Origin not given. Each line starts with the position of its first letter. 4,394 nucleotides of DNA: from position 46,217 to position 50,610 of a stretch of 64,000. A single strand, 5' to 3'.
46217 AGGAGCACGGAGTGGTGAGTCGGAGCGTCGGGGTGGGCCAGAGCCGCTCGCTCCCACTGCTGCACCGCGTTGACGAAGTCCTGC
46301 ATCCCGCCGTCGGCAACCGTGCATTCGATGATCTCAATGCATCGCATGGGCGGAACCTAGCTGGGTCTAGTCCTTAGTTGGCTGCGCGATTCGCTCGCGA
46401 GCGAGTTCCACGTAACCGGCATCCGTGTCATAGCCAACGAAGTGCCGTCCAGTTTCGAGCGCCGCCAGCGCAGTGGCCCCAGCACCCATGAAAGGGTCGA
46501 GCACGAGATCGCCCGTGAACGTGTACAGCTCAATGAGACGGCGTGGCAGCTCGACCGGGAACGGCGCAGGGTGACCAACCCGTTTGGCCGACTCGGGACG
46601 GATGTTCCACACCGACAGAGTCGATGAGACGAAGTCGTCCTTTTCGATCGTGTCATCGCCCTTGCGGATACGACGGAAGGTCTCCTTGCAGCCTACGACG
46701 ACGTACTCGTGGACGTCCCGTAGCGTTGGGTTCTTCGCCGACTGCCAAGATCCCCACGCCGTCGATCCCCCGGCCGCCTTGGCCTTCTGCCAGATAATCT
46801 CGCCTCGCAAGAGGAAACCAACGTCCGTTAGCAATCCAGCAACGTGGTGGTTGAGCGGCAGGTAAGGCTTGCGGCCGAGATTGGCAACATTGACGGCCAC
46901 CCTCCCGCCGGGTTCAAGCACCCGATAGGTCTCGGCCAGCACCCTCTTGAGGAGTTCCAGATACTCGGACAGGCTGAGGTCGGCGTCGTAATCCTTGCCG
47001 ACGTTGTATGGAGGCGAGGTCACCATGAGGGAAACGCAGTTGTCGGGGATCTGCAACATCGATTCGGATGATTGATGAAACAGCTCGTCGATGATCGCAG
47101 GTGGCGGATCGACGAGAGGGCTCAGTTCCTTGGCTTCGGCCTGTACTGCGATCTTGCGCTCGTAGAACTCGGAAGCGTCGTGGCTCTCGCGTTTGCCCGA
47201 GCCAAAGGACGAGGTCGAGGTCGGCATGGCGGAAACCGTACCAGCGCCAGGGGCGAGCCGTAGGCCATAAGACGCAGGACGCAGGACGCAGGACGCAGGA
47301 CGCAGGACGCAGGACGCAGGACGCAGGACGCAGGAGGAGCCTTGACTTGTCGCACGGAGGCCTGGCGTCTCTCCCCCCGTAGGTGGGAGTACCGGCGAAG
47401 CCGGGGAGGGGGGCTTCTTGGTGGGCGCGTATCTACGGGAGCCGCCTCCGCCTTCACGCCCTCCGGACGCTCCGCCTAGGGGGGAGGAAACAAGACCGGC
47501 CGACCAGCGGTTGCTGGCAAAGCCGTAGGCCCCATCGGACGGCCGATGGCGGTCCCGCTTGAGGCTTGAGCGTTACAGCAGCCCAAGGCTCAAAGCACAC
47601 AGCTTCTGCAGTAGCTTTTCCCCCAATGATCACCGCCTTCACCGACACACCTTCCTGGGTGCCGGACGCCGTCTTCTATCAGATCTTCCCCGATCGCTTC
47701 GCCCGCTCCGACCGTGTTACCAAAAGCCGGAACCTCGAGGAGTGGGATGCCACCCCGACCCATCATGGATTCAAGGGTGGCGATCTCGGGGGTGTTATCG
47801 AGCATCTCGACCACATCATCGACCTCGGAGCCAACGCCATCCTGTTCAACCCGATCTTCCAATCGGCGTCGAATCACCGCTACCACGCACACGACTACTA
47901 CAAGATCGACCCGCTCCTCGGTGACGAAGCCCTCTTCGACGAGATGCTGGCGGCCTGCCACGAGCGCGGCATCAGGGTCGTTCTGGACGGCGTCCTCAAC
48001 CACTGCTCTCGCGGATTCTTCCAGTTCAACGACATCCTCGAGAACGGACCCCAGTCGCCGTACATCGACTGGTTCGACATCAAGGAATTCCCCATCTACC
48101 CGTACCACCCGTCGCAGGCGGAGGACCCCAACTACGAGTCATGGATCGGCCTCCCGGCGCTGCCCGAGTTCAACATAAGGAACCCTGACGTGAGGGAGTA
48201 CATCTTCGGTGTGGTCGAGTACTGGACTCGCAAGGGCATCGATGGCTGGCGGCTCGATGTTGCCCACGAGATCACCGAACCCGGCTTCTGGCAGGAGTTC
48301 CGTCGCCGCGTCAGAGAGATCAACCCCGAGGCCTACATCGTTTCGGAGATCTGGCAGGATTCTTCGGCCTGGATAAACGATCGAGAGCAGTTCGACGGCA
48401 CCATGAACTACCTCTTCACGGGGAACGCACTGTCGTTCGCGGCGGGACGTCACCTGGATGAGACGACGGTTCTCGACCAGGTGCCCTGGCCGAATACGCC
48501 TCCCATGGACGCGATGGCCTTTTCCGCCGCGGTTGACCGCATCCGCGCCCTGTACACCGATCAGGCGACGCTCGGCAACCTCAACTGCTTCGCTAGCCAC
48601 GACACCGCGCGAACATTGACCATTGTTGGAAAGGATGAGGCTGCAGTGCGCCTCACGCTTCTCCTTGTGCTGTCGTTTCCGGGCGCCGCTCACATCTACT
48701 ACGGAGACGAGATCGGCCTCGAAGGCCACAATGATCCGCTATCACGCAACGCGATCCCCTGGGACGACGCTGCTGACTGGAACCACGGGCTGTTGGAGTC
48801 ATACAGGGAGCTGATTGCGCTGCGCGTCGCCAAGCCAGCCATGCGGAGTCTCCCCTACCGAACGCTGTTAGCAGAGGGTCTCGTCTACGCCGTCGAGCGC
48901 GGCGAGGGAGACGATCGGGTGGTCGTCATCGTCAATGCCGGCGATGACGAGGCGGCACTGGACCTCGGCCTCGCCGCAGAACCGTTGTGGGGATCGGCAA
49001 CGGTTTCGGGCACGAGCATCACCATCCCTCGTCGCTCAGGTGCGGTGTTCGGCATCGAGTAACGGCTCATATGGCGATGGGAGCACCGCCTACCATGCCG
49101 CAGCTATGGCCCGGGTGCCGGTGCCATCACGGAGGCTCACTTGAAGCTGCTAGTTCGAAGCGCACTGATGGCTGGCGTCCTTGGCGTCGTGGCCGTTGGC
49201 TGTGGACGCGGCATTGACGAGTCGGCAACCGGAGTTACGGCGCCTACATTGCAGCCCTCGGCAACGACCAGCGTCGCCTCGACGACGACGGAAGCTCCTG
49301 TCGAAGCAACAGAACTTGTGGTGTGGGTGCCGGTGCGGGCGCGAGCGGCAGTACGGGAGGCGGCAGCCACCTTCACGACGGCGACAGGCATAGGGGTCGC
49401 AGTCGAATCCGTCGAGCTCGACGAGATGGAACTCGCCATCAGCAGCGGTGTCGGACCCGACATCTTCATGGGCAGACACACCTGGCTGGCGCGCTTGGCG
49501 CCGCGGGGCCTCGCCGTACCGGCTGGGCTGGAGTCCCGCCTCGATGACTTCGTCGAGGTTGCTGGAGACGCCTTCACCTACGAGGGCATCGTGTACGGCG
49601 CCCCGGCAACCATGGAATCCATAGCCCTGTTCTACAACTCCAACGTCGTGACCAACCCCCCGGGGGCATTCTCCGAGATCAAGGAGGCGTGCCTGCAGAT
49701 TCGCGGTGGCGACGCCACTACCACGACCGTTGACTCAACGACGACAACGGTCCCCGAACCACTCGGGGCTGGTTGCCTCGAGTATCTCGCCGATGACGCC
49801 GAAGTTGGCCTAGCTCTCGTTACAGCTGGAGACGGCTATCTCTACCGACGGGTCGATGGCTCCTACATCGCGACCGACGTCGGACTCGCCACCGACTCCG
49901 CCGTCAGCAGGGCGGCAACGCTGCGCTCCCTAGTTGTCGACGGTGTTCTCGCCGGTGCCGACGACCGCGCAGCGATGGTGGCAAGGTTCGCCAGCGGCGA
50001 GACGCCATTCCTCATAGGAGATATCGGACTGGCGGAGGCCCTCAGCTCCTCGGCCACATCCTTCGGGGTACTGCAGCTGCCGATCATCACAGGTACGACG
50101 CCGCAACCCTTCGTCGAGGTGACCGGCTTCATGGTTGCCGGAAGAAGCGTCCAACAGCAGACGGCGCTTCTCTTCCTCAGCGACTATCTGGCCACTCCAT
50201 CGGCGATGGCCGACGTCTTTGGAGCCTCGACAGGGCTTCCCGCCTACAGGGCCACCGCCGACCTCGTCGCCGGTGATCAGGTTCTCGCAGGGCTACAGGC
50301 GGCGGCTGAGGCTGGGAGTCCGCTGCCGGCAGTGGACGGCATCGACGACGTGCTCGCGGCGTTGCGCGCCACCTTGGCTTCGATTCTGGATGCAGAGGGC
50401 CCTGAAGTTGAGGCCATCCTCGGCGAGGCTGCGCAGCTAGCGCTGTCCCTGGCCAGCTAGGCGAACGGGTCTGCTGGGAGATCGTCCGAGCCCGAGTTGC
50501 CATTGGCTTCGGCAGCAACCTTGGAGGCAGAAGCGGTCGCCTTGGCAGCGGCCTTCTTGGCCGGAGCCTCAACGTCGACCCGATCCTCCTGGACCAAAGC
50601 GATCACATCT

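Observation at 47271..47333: Perfect heptanucleotide microsatellite (GACGCAG)x9 next to a DNA methyltransferase start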

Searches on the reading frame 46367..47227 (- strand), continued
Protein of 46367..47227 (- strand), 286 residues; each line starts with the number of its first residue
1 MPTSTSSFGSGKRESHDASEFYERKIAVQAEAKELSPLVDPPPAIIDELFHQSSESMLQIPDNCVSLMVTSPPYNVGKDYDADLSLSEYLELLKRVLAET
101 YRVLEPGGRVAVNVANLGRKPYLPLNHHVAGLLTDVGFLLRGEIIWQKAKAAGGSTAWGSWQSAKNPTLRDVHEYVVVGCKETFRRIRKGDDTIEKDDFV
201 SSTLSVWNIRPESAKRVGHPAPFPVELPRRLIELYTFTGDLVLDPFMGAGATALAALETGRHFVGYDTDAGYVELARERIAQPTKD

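Call 47: search_protein_families(library=ncbifam, proteins=[window:46367-47227:-], max_evalue=0.01)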
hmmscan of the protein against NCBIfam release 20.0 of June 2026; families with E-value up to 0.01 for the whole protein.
window:46367-47227:- (286 aa): 8 families
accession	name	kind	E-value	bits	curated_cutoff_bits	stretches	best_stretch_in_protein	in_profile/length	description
NF008572.0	PRK11524.1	equivalog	2.9e-17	62.7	292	2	218-281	194-257/294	adenine-specific DNA-methyltransferase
NF050803.1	DnaMtaseCcrMCaul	equivalog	1.2e-16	60.6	830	1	76-282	51-249/350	adenine-specific DNA-methyltransferase CcrM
NF010253.0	PRK13699.1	subfamily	7e-15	55.3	244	1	55-282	11-207/226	DNA methyltransferase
TIGR01177.1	TIGR01177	hypoth_equivalog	1.1e-06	28.2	316.55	1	219-277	162-221/330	TIGR01177 family methyltransferase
NF043040.1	corrin_prot_MT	hypoth_equivalog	1.4e-05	24.6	180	1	229-282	32-85/216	corrinoid protein-associated methyltransferase CpaM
NF045667.1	MTase_DVU1556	equivalog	0.00069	19.1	155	0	226-280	9-65/213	DVU_1556 family methyltransferase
NF040538.1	methyl_ArsM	equivalog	0.0027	16.9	500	0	94-115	190-213/356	arsinothricin biosynthesis methyltransferase ArsM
NF008823.0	PRK11873.1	subfamily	0.0074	15.8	263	0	94-113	163-182/272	arsenite methyltransferase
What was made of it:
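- Closest known: Conserved orphan regulatory methyltransferases such as CcrM. Different: The match to the CcrM equivalog is far below its cut-off (60.6 bits against 830; call 47).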

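Call 48: search_protein_families(library=padloc, proteins=[window:46367-47227:-], max_evalue=0.01)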
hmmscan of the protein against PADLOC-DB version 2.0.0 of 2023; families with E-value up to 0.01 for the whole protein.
window:46367-47227:- (286 aa): 71 families (the best 25 are shown)
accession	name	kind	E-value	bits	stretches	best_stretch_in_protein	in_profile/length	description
PDLC03350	MTase_II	-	1.6e-102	341.1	1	3-282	10-297/312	Type II methyltransferase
PDLC03353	MTase_II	-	4e-65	217.9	1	46-282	9-252/260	Type II methyltransferase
PDLC03259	MTase_II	-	4.9e-32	109.3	1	56-280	13-255/423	Type II methyltransferase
PDLC03371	MTase_II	-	1.2e-31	108.2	1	49-282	13-254/260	Type II methyltransferase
PDLC03387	MTase_II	-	2.6e-31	106.9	2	125-281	127-276/289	Type II methyltransferase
PDLC03260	MTase_II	-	3e-31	106.6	2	144-281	178-308/349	Type II methyltransferase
PDLC03283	MTase_II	-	1.2e-28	98.4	1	90-283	66-274/352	Type II methyltransferase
PDLC03299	MTase_II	-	1.8e-28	97.9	1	53-281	22-258/296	Type II methyltransferase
PDLC03246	MTase_II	-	4.1e-25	86.7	1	52-277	119-363/376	Type II methyltransferase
PDLC03295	MTase_II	-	6e-24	83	2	213-281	198-267/292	Type II methyltransferase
PDLC03320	MTase_II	-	3.5e-23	80.2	2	185-282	179-276/289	Type II methyltransferase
PDLC03230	MTase_II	-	3.9e-22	77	1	55-278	45-280/360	Type II methyltransferase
PDLC03363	MTase_II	-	7.7e-22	76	2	197-280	32-118/294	Type II methyltransferase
PDLC03265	MTase_II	-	9.9e-20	69.2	2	205-280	253-328/333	Type II methyltransferase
PDLC03252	MTase_II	-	3.4e-18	64.1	2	125-281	206-354/365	Type II methyltransferase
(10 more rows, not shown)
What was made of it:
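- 46367..47227 (-): Stand-alone beta-class Type II DNA methyltransferase, 286 aa, motif IV TSPPY, motif I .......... PADLOC MTase_II E=1.6e-102 (call 48).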

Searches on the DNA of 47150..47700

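Call 53: search_rna_families(source=window, start=47150, end=47700, threshold=evalue, max_evalue=5)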
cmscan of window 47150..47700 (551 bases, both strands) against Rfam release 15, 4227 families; matches with E-value up to 5: 1.
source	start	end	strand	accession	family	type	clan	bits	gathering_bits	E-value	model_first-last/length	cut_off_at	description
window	47524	47564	+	RF03537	Flavi_TBFV_SL6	Cis-reg;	-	13.4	38.3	4.4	1-45/45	no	Tick-borne Flavivirus short stem-loop SL6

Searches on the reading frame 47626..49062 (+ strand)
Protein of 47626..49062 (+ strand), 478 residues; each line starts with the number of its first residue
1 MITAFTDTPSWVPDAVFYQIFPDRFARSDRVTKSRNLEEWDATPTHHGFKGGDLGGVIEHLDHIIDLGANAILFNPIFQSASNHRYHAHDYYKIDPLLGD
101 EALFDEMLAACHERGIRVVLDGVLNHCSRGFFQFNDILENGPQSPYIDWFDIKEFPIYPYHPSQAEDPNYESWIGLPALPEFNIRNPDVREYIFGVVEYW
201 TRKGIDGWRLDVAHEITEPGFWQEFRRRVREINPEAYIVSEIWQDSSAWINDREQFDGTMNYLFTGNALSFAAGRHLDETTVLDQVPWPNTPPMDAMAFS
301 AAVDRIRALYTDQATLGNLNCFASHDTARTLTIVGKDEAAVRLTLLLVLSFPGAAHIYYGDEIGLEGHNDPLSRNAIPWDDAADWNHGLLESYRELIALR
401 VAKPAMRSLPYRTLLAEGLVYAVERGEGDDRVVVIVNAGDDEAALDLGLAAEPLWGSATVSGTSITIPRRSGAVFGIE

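Call 9: search_protein_families(library=pfam, proteins=[window:47626-49062:+])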
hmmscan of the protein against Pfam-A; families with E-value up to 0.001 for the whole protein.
window:47626-49062:+ (478 aa): 2 families
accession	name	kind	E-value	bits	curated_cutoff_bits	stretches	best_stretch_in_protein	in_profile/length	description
PF00128.31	Alpha-amylase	-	1e-61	210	22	1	19-377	1-361/446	Alpha amylase, catalytic domain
PF11941.14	DUF3459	-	9.1e-09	36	22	1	393-474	2-89/90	Domain of unknown function (DUF3459)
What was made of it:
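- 47626..49062 (+): Divergent neighbour, a GH13 alpha-amylase-family gene. Its start is about 290 nt from the array and has its own TAGCTT -10-like hexamer 8 nt before the ATG. PF00128 E=1e-61 (call 9).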

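Call 57: find_encoding_contigs(protein=window:47626-49062:+, flank=4000, max_places=10)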
Protein window:47626-49062:+ (478 aa): 1 contig read that carries it; 1 place shown.
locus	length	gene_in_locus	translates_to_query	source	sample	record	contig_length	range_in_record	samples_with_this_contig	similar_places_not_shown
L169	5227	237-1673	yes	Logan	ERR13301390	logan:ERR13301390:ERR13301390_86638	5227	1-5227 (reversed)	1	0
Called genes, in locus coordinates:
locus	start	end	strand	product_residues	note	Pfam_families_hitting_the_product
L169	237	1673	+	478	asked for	PF00128:Alpha-amylase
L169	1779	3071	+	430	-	PF01547:SBP_bac_1, PF13416:SBP_bac_8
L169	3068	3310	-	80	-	-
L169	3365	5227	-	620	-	?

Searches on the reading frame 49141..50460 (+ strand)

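Call 9: search_protein_families(library=pfam, proteins=[window:49141-50460:+])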
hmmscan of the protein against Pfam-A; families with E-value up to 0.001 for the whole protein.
window:49141-50460:+ (439 aa): 3 families
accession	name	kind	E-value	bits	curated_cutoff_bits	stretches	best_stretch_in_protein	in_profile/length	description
PF13416.11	SBP_bac_8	-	3.3e-19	70.2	27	1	73-371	1-263/279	Bacterial extracellular solute-binding protein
PF01547.30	SBP_bac_1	-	1e-10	42.6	26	1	69-356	8-306/307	Bacterial extracellular solute-binding protein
PF13531.11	SBP_bac_11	-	0.00013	22.3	25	1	59-127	1-70/227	Bacterial extracellular solute-binding protein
